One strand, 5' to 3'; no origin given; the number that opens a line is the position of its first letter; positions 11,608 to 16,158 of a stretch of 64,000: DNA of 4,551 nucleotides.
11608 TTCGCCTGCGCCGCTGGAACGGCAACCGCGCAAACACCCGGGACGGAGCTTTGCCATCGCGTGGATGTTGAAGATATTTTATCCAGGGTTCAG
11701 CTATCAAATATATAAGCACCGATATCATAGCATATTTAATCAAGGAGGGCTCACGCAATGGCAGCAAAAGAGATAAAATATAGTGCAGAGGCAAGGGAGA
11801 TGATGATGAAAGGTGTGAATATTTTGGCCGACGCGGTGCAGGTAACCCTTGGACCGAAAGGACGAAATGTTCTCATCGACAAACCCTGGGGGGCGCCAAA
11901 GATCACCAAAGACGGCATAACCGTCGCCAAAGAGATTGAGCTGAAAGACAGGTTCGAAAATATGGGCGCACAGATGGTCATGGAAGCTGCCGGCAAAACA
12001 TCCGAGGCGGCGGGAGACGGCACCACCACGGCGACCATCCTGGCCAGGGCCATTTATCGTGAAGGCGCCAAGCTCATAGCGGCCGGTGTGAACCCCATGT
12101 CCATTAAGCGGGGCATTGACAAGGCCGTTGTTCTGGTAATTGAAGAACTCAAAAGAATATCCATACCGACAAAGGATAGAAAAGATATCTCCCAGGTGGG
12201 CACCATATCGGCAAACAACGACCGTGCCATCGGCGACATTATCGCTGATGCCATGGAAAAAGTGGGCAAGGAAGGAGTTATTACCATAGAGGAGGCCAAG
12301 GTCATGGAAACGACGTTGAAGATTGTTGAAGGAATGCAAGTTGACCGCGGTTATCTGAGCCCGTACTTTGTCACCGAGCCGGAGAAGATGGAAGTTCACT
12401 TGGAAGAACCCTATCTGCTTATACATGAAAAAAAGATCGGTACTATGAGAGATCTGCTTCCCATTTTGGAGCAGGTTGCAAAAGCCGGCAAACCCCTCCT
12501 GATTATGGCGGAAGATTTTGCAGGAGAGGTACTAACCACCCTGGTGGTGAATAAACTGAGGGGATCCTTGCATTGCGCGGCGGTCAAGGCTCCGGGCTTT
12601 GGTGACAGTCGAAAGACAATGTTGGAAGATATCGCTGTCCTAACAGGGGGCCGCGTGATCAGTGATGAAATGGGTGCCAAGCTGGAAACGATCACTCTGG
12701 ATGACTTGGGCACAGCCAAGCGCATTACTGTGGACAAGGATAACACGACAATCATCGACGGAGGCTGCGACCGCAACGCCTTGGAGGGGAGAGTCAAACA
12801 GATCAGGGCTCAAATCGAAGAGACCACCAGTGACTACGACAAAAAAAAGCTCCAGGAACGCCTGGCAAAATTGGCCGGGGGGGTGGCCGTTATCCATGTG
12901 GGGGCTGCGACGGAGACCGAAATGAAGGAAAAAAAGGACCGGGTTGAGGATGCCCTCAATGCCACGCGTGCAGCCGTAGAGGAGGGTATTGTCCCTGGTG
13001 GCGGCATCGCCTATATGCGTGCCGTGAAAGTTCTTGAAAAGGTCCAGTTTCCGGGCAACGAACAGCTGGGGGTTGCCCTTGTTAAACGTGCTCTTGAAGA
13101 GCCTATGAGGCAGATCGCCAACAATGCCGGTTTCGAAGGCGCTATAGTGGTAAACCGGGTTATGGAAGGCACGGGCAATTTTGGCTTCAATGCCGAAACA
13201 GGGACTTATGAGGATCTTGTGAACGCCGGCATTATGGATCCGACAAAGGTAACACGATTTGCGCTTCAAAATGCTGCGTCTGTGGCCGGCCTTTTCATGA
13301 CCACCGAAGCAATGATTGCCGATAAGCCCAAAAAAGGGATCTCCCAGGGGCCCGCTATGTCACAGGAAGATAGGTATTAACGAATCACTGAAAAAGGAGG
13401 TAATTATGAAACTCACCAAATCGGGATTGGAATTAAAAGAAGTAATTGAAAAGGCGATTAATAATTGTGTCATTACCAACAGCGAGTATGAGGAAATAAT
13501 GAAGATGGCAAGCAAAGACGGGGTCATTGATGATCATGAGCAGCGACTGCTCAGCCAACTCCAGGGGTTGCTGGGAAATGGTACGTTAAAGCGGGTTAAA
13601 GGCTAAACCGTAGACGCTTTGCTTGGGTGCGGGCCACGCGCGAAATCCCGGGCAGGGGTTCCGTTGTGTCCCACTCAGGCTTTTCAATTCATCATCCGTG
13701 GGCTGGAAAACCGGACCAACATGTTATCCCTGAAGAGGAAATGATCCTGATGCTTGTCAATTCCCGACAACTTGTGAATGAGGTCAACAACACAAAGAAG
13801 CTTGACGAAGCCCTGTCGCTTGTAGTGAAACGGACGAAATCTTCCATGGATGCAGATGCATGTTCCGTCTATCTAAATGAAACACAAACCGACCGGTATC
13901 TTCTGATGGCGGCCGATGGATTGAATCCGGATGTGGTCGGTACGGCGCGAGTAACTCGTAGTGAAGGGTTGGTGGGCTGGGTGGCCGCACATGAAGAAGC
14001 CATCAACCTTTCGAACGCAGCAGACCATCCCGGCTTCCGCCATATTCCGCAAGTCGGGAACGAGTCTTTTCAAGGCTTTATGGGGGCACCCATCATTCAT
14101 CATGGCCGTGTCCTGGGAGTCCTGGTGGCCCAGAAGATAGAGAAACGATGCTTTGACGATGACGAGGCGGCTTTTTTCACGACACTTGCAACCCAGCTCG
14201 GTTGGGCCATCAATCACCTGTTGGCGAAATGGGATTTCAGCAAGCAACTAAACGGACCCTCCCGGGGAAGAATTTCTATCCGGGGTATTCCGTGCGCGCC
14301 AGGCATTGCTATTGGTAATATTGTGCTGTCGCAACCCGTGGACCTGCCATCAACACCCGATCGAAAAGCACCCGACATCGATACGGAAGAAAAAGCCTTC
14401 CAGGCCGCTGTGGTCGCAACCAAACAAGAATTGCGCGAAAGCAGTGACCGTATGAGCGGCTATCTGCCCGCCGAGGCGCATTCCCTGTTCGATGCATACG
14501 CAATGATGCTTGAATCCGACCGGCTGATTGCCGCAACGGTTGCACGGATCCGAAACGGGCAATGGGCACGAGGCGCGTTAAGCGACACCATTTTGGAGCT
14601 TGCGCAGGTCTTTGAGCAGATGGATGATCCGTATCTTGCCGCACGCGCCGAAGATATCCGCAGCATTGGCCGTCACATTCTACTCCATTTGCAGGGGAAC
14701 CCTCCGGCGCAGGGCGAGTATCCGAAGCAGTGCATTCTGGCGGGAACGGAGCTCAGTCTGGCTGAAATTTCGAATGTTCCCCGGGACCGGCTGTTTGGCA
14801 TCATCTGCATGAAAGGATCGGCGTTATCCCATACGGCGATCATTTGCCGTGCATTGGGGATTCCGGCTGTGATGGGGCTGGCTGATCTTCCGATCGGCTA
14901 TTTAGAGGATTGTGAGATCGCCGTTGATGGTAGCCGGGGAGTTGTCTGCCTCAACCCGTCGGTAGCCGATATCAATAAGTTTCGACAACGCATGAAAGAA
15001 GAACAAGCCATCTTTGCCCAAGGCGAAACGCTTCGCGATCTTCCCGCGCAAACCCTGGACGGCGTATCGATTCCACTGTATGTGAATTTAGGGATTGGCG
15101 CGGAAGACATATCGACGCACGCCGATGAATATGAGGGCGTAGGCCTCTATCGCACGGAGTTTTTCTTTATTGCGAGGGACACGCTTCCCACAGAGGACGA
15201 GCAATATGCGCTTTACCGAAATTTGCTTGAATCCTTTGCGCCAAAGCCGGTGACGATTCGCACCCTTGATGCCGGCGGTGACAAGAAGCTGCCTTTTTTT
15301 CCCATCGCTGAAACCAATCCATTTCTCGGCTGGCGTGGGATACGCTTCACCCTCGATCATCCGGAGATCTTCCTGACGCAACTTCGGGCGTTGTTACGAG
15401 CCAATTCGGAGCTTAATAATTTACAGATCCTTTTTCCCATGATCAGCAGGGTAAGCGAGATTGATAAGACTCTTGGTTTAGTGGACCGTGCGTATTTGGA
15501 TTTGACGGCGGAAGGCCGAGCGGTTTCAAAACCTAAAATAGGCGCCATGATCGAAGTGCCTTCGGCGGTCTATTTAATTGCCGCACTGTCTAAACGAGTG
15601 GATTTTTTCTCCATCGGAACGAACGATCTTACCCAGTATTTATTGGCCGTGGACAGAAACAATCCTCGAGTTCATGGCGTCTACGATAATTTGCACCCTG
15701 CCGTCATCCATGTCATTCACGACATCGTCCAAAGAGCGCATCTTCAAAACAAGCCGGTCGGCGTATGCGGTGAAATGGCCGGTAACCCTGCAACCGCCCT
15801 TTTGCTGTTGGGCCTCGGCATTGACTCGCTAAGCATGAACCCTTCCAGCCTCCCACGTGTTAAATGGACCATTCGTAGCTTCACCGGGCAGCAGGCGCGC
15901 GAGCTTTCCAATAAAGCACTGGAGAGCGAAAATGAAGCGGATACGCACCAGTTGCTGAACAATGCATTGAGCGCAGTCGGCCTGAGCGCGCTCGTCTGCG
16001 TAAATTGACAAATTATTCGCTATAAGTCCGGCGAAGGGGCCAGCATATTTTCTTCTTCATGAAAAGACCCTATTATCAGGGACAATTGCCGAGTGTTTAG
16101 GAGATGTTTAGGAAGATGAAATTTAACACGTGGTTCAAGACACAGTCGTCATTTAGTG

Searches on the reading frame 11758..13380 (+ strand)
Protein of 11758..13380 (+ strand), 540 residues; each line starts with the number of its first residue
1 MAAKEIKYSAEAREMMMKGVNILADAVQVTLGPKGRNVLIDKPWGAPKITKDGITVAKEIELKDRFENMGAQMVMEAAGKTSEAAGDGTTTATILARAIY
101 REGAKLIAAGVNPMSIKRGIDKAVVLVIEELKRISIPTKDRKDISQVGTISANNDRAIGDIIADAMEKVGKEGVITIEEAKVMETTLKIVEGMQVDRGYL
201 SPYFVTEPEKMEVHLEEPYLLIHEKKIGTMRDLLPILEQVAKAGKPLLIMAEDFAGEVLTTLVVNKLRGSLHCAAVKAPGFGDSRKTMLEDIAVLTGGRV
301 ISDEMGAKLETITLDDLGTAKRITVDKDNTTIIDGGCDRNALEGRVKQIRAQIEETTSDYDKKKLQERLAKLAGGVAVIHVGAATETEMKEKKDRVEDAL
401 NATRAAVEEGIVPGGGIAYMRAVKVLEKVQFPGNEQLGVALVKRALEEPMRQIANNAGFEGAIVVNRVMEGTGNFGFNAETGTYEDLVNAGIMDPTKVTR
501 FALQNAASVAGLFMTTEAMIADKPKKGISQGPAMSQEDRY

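Call 31: search_protein_families(library=pfam, proteins=[window:11758-13380:+])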
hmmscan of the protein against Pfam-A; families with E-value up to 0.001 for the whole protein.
window:11758-13380:+ (540 aa): 1 family
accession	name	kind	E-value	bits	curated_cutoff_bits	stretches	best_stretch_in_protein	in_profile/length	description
PF00118.29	Cpn60_TCP1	-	6.7e-84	282.8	34.3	1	23-524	1-490/490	TCP-1/cpn60 chaperonin family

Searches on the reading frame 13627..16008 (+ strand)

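Call 10: search_protein_families(library=pfam, proteins=[window:13627-16008:+])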
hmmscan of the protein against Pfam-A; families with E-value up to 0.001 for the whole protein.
window:13627-16008:+ (793 aa): 6 families
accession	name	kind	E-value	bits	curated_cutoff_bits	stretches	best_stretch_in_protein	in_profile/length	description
PF02896.24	PEP-utilizers_C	-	2.4e-101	339.2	22.8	1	465-751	3-290/293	PEP-utilising enzyme, PEP-binding domain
PF05524.18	PEP-utilisers_N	-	5.3e-26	91.6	24.4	1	219-340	1-121/121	PEP-utilising enzyme, N-terminal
PF01590.32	GAF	-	2.3e-18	67.5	22.4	1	59-195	2-133/133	GAF domain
PF13185.12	GAF_2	-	1.2e-16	61.6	28.6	1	59-195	4-135/136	GAF domain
PF00391.29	PEP-utilizers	-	3e-15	56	23.1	1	366-438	2-72/72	PEP-utilising enzyme, mobile domain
PF13492.12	GAF_3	-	5.7e-11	43.4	27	1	59-196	2-128/129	GAF domain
